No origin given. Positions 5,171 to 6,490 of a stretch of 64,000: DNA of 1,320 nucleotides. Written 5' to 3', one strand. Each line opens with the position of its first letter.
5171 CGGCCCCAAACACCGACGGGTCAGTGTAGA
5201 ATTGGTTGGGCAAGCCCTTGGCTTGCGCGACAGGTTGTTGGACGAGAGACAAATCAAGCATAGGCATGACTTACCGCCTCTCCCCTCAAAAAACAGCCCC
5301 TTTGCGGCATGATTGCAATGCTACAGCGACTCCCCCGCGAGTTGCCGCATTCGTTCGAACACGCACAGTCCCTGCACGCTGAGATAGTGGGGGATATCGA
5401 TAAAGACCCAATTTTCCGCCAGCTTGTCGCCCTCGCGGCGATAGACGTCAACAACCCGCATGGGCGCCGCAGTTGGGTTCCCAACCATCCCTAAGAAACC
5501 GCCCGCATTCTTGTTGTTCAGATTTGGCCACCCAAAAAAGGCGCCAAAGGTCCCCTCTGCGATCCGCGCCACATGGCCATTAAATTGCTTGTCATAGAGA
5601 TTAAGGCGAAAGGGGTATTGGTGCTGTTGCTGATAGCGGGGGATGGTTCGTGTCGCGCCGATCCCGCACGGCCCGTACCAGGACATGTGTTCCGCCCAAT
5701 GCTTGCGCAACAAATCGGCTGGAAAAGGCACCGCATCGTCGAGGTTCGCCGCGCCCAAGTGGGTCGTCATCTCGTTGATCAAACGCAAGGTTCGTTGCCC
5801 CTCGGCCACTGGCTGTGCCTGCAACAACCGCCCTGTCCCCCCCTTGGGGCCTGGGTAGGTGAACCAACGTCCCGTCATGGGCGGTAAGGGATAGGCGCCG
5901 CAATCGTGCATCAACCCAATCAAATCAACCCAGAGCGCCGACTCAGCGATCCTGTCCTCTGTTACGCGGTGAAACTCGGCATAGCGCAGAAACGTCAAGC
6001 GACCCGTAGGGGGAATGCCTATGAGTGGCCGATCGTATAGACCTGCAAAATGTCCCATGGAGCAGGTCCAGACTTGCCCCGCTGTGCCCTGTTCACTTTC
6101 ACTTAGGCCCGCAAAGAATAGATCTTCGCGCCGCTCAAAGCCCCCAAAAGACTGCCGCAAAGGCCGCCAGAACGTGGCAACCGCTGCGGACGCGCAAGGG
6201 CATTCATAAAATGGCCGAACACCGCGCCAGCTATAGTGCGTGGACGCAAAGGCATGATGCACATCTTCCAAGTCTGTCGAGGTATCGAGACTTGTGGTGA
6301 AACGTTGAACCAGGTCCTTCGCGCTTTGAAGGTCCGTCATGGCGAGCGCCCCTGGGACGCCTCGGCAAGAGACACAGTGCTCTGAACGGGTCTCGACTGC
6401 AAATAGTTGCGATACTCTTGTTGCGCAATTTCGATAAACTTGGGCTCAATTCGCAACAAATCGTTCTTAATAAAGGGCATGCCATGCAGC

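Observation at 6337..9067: Low-GC islet (RgpF-like protein and 2OG-Fe(II) oxygenase) translationally welded onto a high-GC betaine-type operon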

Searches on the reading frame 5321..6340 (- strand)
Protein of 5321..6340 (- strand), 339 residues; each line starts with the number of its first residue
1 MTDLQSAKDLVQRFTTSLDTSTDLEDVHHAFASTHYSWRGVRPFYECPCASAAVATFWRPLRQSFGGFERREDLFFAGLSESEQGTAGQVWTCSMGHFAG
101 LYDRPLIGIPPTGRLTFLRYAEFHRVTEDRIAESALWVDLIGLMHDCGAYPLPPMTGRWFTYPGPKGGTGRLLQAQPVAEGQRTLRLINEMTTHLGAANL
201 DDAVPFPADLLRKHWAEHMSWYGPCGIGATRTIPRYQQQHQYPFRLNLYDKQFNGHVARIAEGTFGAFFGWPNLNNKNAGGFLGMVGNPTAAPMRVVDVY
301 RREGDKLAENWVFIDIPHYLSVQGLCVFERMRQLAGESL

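Call 3: search_protein_families(library=pfam, proteins=[window:5321-6340:-], max_evalue=0.01)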
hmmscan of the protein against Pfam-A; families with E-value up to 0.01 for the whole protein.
window:5321-6340:- (339 aa): 2 families
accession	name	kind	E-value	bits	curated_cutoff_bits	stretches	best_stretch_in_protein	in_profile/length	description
PF07366.18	SnoaL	-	3.6e-10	40.2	28.4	1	91-145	70-124/126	SnoaL-like polyketide cyclase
PF12680.13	SnoaL_2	-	0.00014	22.8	27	0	50-133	35-101/102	SnoaL-like domain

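Call 10: search_protein_families(library=ncbifam, proteins=[window:5321-6340:-], max_evalue=0.01)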
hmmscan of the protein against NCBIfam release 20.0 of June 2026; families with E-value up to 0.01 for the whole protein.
window:5321-6340:- (339 aa): 0 families

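Call 11: find_related_loci(query=window:5321-6340:-, collection=genome_contigs, flank=10000)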
Query window:5321-6340:- (339 aa) in genome_contigs; peptide patterns used: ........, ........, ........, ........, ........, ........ (x = any residue, [..] = any of these).
329 stretches matched a pattern; 252 encode a relative of the query (tblastn E <= 1e-3); the best 80 are kept; 80 distinct loci.
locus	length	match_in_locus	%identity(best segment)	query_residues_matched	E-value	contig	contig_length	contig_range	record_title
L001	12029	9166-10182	71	1-339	1e-169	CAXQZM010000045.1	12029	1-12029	MAG: Alphaproteobacteria bacterium isolate YZ09aB_5.47 genome assembly, contig: k141_158704, whole genome shotgun sequen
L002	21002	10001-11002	56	1-334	3e-122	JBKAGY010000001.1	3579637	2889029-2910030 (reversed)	MAG: Henriciella sp. isolate Ske_MAG3 Ske_MAG3_0001, whole genome shotgun sequence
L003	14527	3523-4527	53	1-334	2e-121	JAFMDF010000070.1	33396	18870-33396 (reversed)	MAG: Bacteroidetes bacterium isolate CPBay_Spr30G08_47 NODE_600_length_33396_cov_14.762335, whole genome shotgun sequenc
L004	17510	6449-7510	52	2-334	1e-120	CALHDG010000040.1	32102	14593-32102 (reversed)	MAG: uncultured Chitinophagales bacterium isolate R2_Bin_Bin_98_1 genome assembly, contig: c_000002006172, whole genome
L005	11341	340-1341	55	1-334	5e-121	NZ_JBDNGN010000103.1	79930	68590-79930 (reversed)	MAG: Hyphomonas sp. isolate concoct.196.ELB k141_574618, whole genome shotgun sequence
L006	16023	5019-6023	53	1-334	8e-121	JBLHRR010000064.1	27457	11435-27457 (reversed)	MAG: Saprospiraceae bacterium isolate 3300055292_45 Ga0535668_0001214, whole genome shotgun sequence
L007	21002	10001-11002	55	1-334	3e-120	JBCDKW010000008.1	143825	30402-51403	MAG: Pseudomonadota bacterium isolate P01_H01_bin.7 k141_1918057_length_143825_cov_29.3573, whole genome shotgun sequenc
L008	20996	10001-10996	54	4-334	2e-120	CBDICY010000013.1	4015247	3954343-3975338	MAG: Saprospiraceae bacterium isolate 951dd66b-73de-4a3c-8e3a-a805efb1aa3c genome assembly, contig: contig_13, whole gen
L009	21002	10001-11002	55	1-334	2e-119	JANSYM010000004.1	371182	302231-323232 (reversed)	MAG: Hyphomonadaceae bacterium isolate bin.51 k141_513999_length_371182_cov_928.4021, whole genome shotgun sequence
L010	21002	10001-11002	54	1-334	2e-119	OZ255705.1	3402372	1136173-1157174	MAG: Henriciella sp. isolate 6a540bbb-ab14-49cc-a378-5ad82c610573 genome assembly, chromosome: 1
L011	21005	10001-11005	54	1-335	8e-119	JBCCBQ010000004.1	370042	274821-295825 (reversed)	MAG: Pseudomonadota bacterium isolate P01_A01_bin.39 k141_977992_length_370042_cov_27.7425, whole genome shotgun sequenc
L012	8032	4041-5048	55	1-336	3e-118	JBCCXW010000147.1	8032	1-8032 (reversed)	MAG: Pseudomonadota bacterium isolate P01_F01_bin.136 k141_2432490_length_8032_cov_55.7459, whole genome shotgun sequenc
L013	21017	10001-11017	54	1-339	2e-118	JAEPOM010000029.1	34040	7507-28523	MAG: Henriciella sp. isolate HXMU1422-3 NODE_29_length_34040_cov_6.450107, whole genome shotgun sequence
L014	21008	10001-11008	54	1-336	1e-118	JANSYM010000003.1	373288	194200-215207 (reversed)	MAG: Hyphomonadaceae bacterium isolate bin.51 k141_118567_length_373288_cov_948.0726, whole genome shotgun sequence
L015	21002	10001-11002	54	1-334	1e-117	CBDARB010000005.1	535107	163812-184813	MAG: Kordiimonas sp. isolate c3f68a1a-7562-4497-814e-b8543edda7cb genome assembly, contig: contig_5, whole genome shotgu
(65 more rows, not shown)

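Call 17: find_encoding_contigs(protein=window:5321-6340:-, flank=10000, max_places=6)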
Protein window:5321-6340:- (339 aa): 1 contig read that carries it; 1 place shown.
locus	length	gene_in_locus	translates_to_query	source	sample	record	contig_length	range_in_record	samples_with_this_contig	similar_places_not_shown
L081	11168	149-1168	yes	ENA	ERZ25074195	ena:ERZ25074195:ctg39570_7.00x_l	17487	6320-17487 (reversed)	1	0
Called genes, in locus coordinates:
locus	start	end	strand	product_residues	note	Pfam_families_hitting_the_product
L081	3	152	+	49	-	?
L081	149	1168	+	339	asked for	PF07366:SnoaL (faint)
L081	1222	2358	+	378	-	PF00355:Rieske, PF00848:Ring_hydroxyl_A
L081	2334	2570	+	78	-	-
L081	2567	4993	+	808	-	PF01266:DAO, PF16350:FAO_M, PF01571:GCV_T, PF08669:GCV_T_C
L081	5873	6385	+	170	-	PF13384:HTH_23 (weak), PF13518:HTH_28, PF13551:HTH_29, PF13565:HTH_32, PF13592:HTH_33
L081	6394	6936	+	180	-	PF13358:DDE_3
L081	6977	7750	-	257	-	PF03932:CutC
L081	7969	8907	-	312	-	PF01548:DEDD_Tnp_IS110, PF02371:Transposase_20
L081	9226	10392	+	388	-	PF01609:DDE_Tnp_1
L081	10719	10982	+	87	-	-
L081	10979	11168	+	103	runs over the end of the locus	-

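Call 35: search_solved_structures(query=window:5321-6340:-, max_evalue=0.1)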
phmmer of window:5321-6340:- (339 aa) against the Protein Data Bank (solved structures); distinct sequences matched with E-value up to 0.1: 0.

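Call 40: search_protein_families(library=pfam, proteins=[L001:7194-8978:+], max_evalue=0.001)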
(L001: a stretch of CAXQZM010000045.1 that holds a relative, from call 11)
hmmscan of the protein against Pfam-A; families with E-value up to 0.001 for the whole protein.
L001:7194-8978:+ (594 aa): 3 families
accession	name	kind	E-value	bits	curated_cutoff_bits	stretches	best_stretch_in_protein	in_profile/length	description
PF00205.28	TPP_enzyme_M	-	8e-36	123.2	30.4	1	188-324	2-136/137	Thiamine pyrophosphate enzyme, central domain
PF02776.23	TPP_enzyme_N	-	7e-30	103.7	26.8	1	3-119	1-119/119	Thiamine pyrophosphate enzyme, N-terminal TPP binding domain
PF02775.26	TPP_enzyme_C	-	4.8e-29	101.6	21.9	1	404-557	1-151/151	Thiamine pyrophosphate enzyme, C-terminal TPP binding domain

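Call 75: search_protein_families(library=padloc, proteins=[window:5321-6340:-], max_evalue=0.001)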
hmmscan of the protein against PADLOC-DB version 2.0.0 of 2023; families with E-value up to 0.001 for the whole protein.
window:5321-6340:- (339 aa): 0 families

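Call 80: find_homologous_proteins(query=window:5321-6340:-, max_evalue=1e-50)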
Query window:5321-6340:- (339 aa): 3252 proteins with E <= 1e-50 among 5353 candidates; the best 120 are listed.
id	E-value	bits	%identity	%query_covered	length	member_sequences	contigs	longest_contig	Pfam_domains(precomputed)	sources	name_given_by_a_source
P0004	6.0e-233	790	98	100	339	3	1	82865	PF07366.19,PF12680.14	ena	-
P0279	4.2e-178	610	76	100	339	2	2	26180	PF07366.19,PF12680.14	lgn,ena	-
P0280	2.2e-177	608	75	100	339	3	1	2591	PF07366.19,PF12680.14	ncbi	-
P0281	6.3e-175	599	74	99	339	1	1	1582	PF07366.19,PF12680.14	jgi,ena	-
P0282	5.8e-169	580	71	100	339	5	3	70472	PF07366.19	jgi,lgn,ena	-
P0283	2.6e-161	555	71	100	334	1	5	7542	PF07366.19,PF12680.14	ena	-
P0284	9.4e-121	421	57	98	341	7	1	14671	PF07366.19,PF12680.14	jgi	jgi:hypothetical protein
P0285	8.0e-120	418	56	99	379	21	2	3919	PF07366.19,PF12680.14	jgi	jgi:hypothetical protein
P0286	9.1e-120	418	55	99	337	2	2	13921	PF07366.19,PF12680.14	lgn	-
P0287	1.0e-119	418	56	98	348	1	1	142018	PF07366.19,PF12680.14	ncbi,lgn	ncbi:MAG: nuclear transport factor 2 family protein [Pseudomonadota bacterium]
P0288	1.3e-119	418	55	99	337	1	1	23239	PF07366.19,PF12680.14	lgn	-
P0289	1.4e-119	417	56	99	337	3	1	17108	PF07366.19,PF12680.14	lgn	-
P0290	1.7e-119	417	56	98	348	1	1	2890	PF07366.19,PF12680.14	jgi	-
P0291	2.2e-119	417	56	99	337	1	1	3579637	PF07366.19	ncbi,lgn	ncbi:MAG: nuclear transport factor 2 family protein [Henriciella sp.]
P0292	3.1e-119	416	54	99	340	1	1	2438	PF07366.19,PF12680.14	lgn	-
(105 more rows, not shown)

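Call 81: find_encoding_contigs(protein=P0279, flank=10000, max_places=3)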
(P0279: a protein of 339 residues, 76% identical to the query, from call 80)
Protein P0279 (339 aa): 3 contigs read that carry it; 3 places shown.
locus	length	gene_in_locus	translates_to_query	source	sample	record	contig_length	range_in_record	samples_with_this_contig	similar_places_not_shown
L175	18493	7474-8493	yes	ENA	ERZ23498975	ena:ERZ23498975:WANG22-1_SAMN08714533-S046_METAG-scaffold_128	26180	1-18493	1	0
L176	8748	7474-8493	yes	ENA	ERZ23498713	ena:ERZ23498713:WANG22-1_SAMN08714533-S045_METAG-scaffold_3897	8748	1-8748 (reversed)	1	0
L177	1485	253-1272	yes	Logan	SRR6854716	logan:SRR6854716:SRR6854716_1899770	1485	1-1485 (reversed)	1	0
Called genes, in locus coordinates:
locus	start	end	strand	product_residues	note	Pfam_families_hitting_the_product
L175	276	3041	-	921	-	PF13510:Fer2_4, PF12838:Fer4_7, PF13183:Fer4_8 (weak), PF13187:Fer4_9 (weak), PF13237:Fer4_10 (weak), PF04879:Molybdop_Fe4S4, PF00384:Molybdopterin, PF01568:Molydop_binding, +3 more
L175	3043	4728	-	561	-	PF01257:2Fe-2S_thioredx, PF01512:Complex1_51K, PF10531:SLBB, PF10589:NADH_4Fe-4S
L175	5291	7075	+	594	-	PF02776:TPP_enzyme_N, PF00205:TPP_enzyme_M, PF02775:TPP_enzyme_C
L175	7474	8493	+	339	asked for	PF07366:SnoaL (faint), PF12680:SnoaL_2 (faint)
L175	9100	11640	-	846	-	PF01266:DAO, PF04820:Trp_halogenase (faint), PF07992:Pyr_redox_2 (faint), PF01494:FAD_binding_3 (weak), PF16350:FAO_M, PF01571:GCV_T, PF08669:GCV_T_C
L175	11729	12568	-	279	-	-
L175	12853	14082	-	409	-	PF00909:Ammonium_transp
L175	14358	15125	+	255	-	PF02463:SMC_N (faint), PF00005:ABC_tran, PF13304:AAA_21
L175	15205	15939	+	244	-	PF00497:SBP_bac_3, PF10613:Lig_chan-Glu_bd (weak)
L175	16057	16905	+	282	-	PF00528:BPD_transp_1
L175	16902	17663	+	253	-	PF00528:BPD_transp_1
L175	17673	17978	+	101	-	PF02325:CCB3_YggT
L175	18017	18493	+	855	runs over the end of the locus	PF22527:DEXQc_Suv3, PF00271:Helicase_C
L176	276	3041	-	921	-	PF13510:Fer2_4, PF12838:Fer4_7, PF13183:Fer4_8 (weak), PF13187:Fer4_9 (weak), PF13237:Fer4_10 (weak), PF04879:Molybdop_Fe4S4, PF00384:Molybdopterin, PF01568:Molydop_binding, +3 more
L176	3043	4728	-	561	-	PF01257:2Fe-2S_thioredx, PF01512:Complex1_51K, PF10531:SLBB, PF10589:NADH_4Fe-4S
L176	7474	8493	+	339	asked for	PF07366:SnoaL (faint), PF12680:SnoaL_2 (faint)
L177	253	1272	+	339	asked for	PF07366:SnoaL (faint), PF12680:SnoaL_2 (faint)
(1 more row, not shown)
